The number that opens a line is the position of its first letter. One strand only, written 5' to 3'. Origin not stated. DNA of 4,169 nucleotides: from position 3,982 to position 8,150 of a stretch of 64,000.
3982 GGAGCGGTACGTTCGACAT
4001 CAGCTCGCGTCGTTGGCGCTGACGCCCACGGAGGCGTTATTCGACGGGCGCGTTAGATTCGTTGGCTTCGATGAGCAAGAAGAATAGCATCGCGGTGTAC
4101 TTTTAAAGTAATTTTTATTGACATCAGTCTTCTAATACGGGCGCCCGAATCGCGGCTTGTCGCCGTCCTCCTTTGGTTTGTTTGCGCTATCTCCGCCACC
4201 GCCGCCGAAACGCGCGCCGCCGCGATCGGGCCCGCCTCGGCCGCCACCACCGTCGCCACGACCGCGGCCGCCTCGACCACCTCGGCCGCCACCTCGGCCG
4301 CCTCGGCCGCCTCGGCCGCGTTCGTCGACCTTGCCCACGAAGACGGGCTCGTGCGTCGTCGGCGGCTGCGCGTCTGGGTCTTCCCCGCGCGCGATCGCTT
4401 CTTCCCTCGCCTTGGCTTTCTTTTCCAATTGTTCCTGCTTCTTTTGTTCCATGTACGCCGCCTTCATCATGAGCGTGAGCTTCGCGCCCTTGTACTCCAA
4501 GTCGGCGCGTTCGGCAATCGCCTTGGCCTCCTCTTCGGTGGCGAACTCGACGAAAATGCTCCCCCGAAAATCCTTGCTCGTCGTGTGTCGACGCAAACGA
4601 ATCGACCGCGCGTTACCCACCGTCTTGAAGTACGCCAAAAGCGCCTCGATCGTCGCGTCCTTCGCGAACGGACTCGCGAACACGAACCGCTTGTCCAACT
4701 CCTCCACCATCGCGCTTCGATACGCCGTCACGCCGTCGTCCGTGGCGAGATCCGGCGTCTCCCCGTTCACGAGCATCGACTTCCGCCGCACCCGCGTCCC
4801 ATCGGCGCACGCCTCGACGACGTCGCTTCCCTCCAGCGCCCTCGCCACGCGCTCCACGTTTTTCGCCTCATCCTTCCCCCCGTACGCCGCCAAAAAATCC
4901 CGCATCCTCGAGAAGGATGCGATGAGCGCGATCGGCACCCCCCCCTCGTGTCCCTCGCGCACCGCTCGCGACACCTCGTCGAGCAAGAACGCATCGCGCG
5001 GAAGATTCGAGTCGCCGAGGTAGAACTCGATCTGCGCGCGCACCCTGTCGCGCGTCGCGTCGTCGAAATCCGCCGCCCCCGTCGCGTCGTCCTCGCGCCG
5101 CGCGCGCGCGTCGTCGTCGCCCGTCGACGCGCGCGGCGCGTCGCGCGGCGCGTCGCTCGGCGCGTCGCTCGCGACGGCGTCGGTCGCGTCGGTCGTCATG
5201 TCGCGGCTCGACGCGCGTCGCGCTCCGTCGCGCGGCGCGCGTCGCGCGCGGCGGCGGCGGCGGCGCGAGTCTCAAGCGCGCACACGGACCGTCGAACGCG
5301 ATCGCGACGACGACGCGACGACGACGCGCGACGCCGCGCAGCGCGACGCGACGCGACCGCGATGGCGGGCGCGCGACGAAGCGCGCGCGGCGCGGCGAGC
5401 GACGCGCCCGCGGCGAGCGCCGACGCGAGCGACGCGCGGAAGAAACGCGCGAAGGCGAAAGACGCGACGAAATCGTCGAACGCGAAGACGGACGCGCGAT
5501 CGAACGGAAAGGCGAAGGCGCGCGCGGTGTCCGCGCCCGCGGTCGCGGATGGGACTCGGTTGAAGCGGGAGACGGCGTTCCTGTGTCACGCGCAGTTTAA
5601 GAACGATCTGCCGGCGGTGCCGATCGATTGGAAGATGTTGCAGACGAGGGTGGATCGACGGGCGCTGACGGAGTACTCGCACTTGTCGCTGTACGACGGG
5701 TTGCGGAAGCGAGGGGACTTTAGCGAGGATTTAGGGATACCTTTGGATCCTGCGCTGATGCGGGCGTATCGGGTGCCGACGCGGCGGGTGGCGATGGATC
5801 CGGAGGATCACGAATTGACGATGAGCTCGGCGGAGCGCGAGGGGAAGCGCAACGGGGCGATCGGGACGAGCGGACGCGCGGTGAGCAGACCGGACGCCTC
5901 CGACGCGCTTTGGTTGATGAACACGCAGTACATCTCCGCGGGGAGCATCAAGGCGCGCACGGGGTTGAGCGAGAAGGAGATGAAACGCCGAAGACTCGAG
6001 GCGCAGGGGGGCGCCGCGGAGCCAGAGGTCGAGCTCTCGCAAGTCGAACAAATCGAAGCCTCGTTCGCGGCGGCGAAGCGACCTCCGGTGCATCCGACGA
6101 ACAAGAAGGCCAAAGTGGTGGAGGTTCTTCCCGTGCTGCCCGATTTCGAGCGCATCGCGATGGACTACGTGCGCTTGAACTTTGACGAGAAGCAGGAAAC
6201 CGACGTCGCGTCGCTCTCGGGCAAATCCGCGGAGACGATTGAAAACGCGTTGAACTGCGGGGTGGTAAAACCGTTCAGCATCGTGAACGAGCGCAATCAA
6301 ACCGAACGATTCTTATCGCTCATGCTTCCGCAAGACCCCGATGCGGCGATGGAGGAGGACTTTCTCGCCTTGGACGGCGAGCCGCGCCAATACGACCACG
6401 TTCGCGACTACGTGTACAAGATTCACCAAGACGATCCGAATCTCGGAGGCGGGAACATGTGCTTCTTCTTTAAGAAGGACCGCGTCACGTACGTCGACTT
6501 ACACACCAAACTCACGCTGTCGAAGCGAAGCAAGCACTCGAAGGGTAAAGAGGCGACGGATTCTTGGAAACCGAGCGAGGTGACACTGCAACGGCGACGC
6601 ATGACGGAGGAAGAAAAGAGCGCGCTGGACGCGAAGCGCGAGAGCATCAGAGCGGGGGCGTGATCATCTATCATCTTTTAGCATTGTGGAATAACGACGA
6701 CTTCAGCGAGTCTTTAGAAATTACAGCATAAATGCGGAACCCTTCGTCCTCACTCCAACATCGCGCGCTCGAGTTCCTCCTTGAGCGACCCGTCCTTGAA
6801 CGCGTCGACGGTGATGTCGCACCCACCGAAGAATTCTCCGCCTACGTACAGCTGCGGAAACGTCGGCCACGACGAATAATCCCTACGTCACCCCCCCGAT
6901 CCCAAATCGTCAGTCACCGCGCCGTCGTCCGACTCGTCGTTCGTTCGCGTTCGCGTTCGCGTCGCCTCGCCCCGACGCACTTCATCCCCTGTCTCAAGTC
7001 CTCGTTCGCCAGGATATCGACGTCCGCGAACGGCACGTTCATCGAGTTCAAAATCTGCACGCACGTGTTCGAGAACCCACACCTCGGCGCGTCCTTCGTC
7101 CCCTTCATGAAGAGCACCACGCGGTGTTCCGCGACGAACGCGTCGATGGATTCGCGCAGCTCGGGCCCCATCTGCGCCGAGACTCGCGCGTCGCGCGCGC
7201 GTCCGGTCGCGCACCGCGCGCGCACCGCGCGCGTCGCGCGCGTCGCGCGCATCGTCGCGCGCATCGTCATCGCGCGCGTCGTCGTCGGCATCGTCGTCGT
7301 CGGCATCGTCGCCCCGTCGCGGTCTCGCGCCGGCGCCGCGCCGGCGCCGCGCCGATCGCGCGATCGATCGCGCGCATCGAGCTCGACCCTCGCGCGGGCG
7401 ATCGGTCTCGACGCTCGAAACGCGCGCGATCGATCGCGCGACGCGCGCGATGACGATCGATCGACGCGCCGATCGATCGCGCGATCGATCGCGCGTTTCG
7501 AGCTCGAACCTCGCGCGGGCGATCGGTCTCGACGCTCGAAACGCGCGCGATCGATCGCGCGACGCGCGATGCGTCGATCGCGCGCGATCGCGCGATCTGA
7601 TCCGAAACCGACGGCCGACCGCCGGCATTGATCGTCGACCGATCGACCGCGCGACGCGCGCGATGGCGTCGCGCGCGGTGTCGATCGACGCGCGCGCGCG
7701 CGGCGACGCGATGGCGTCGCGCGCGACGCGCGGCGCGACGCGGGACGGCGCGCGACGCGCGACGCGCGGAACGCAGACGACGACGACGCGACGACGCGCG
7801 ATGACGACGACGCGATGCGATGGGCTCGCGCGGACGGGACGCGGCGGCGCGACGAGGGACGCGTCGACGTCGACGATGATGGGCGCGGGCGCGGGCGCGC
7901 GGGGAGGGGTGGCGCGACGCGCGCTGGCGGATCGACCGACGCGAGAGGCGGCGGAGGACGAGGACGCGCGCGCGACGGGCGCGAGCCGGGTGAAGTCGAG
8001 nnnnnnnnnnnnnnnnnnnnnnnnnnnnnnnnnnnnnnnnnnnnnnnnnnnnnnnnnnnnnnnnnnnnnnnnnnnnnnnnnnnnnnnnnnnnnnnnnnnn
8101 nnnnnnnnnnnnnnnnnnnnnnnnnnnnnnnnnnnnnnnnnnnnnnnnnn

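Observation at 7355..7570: Palindrome-dense tandem repeat in the glutaredoxin/GNAT bidirectional promoter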

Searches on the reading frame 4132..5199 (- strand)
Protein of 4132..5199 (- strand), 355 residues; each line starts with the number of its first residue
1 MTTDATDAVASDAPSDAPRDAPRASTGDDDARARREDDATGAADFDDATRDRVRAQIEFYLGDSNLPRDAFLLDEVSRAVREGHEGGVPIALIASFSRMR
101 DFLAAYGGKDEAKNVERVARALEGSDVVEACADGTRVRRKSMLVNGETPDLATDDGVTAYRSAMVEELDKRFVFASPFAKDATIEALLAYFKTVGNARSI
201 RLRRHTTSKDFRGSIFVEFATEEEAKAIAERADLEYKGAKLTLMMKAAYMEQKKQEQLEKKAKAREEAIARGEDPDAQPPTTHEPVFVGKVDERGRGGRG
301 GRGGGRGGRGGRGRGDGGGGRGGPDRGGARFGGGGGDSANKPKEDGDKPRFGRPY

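Call 9: search_protein_families(library=pfam, proteins=[window:4132-5199:-])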
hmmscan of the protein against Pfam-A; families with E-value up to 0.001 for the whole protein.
window:4132-5199:- (355 aa): 2 families
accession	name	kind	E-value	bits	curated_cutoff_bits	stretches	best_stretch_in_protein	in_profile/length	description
PF05383.23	La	-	3.7e-14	52.8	37.1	1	53-121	1-56/59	La domain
PF00076.28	RRM_1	-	2.4e-07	31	20.7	1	177-231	5-58/70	RNA recognition motif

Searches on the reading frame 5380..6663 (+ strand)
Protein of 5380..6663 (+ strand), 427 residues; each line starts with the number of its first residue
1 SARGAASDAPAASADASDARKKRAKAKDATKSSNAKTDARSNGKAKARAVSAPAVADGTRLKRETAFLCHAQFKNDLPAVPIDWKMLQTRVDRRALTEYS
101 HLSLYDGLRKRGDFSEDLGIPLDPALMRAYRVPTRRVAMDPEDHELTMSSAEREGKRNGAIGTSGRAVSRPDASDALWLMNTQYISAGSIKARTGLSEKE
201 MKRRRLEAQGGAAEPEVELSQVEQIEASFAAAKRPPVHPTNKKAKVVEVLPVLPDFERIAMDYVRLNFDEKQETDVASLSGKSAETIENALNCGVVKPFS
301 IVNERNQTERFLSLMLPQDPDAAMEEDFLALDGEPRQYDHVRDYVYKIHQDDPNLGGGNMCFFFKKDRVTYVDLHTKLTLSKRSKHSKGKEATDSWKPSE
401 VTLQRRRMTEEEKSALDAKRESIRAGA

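Call 9: search_protein_families(library=pfam, proteins=[window:5380-6663:+])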
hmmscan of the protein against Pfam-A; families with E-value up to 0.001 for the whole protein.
window:5380-6663:+ (427 aa): 1 family
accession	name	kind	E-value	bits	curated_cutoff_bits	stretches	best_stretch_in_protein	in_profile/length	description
PF03985.18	Paf1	-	7.5e-42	144.2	24.7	1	67-422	2-355/418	Paf1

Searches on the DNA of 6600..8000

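Call 53: search_rna_families(source=window, start=6600, end=8000, threshold=evalue, max_evalue=1)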
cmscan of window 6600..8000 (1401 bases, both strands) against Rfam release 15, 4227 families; matches with E-value up to 1: 29.
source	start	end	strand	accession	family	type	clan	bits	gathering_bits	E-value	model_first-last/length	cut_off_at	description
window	7445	7593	+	RF03296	MIR8788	Gene; miRNA;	-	38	124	0.00013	1-138/138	no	MIR8788 microRNA precursor family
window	7482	7557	-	RF03934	mir-m107-1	Gene; miRNA;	-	37.1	83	6.6e-05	1-65/65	no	mir-m107-1 microRNA precursor family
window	7412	7504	+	RF04070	MIR6440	Gene; miRNA;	-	35.1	95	0.00013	1-108/108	no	MIR6440 microRNA precursor family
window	7482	7557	+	RF03934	mir-m107-1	Gene; miRNA;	-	34.8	83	0.00026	1-65/65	no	mir-m107-1 microRNA precursor family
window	7361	7436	-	RF03934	mir-m107-1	Gene; miRNA;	-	32.5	83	0.00096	1-65/65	no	mir-m107-1 microRNA precursor family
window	7448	7601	-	RF02868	ncS037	Gene; sRNA;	-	29.5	112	0.015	1-152/152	no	Burkholderia sRNA 37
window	7402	7514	-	RF03771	mir-341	Gene; miRNA;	-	29.4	90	0.00073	1-96/96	no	mir-341 microRNA precursor family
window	7361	7436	+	RF03934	mir-m107-1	Gene; miRNA;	-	28.8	83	0.0079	1-65/65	no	mir-m107-1 microRNA precursor family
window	7476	7601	-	RF02369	h2cR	Gene; sRNA;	-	28.6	70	0.0033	1-137/137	no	h2cR sRNA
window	7461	7577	-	RF03819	mir-Ro6-3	Gene; miRNA;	-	28.2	79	0.05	1-72/72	no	mir-Ro6-3 microRNA precursor family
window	7413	7503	+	RF03816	MIR6297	Gene; miRNA;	-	25.7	114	0.047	1-107/107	no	MIR6297 microRNA precursor family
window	7476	7635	+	RF02868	ncS037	Gene; sRNA;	-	25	112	0.13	1-152/152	no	Burkholderia sRNA 37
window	7480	7586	+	RF01521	CC1840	Gene; sRNA;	-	24.8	50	0.89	1-95/95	no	caulobacter sRNA CC1840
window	7528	7600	+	RF03819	mir-Ro6-3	Gene; miRNA;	-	23.7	79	0.55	1-72/72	no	mir-Ro6-3 microRNA precursor family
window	7413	7504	+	RF03771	mir-341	Gene; miRNA;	-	22.8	90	0.057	12-86/96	no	mir-341 microRNA precursor family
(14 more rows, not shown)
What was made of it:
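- On Rfam hairpin RNA / miRNA precursor: Hits occur on both strands (call 53).
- There are sub-threshold Rfam hits to miRNA-precursor models (call 53). All Rfam hits are far below gathering scores (for example 37 against 83 bits) and occur on both strands, which is a generic hairpin shape (call 53).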

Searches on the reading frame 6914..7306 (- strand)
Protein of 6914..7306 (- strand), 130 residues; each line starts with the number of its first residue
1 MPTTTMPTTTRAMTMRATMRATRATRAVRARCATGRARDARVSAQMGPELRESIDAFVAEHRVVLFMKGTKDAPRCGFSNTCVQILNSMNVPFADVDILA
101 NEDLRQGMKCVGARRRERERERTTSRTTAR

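Call 9: search_protein_families(library=pfam, proteins=[window:6914-7306:-])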
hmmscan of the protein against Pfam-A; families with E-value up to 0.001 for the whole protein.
window:6914-7306:- (130 aa): 1 family
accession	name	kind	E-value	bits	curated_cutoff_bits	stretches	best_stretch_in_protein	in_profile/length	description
PF00462.30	Glutaredoxin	-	3.2e-10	40.5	22.9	1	63-111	1-44/60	Glutaredoxin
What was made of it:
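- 6750..7306 (-): Monothiol (CGFS) glutaredoxin gene: exon 1 at 6981-7306, a 98-nt intron at 6883-6980, exon 2 at 6750-6882. Pfam PF00462 (call 9).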
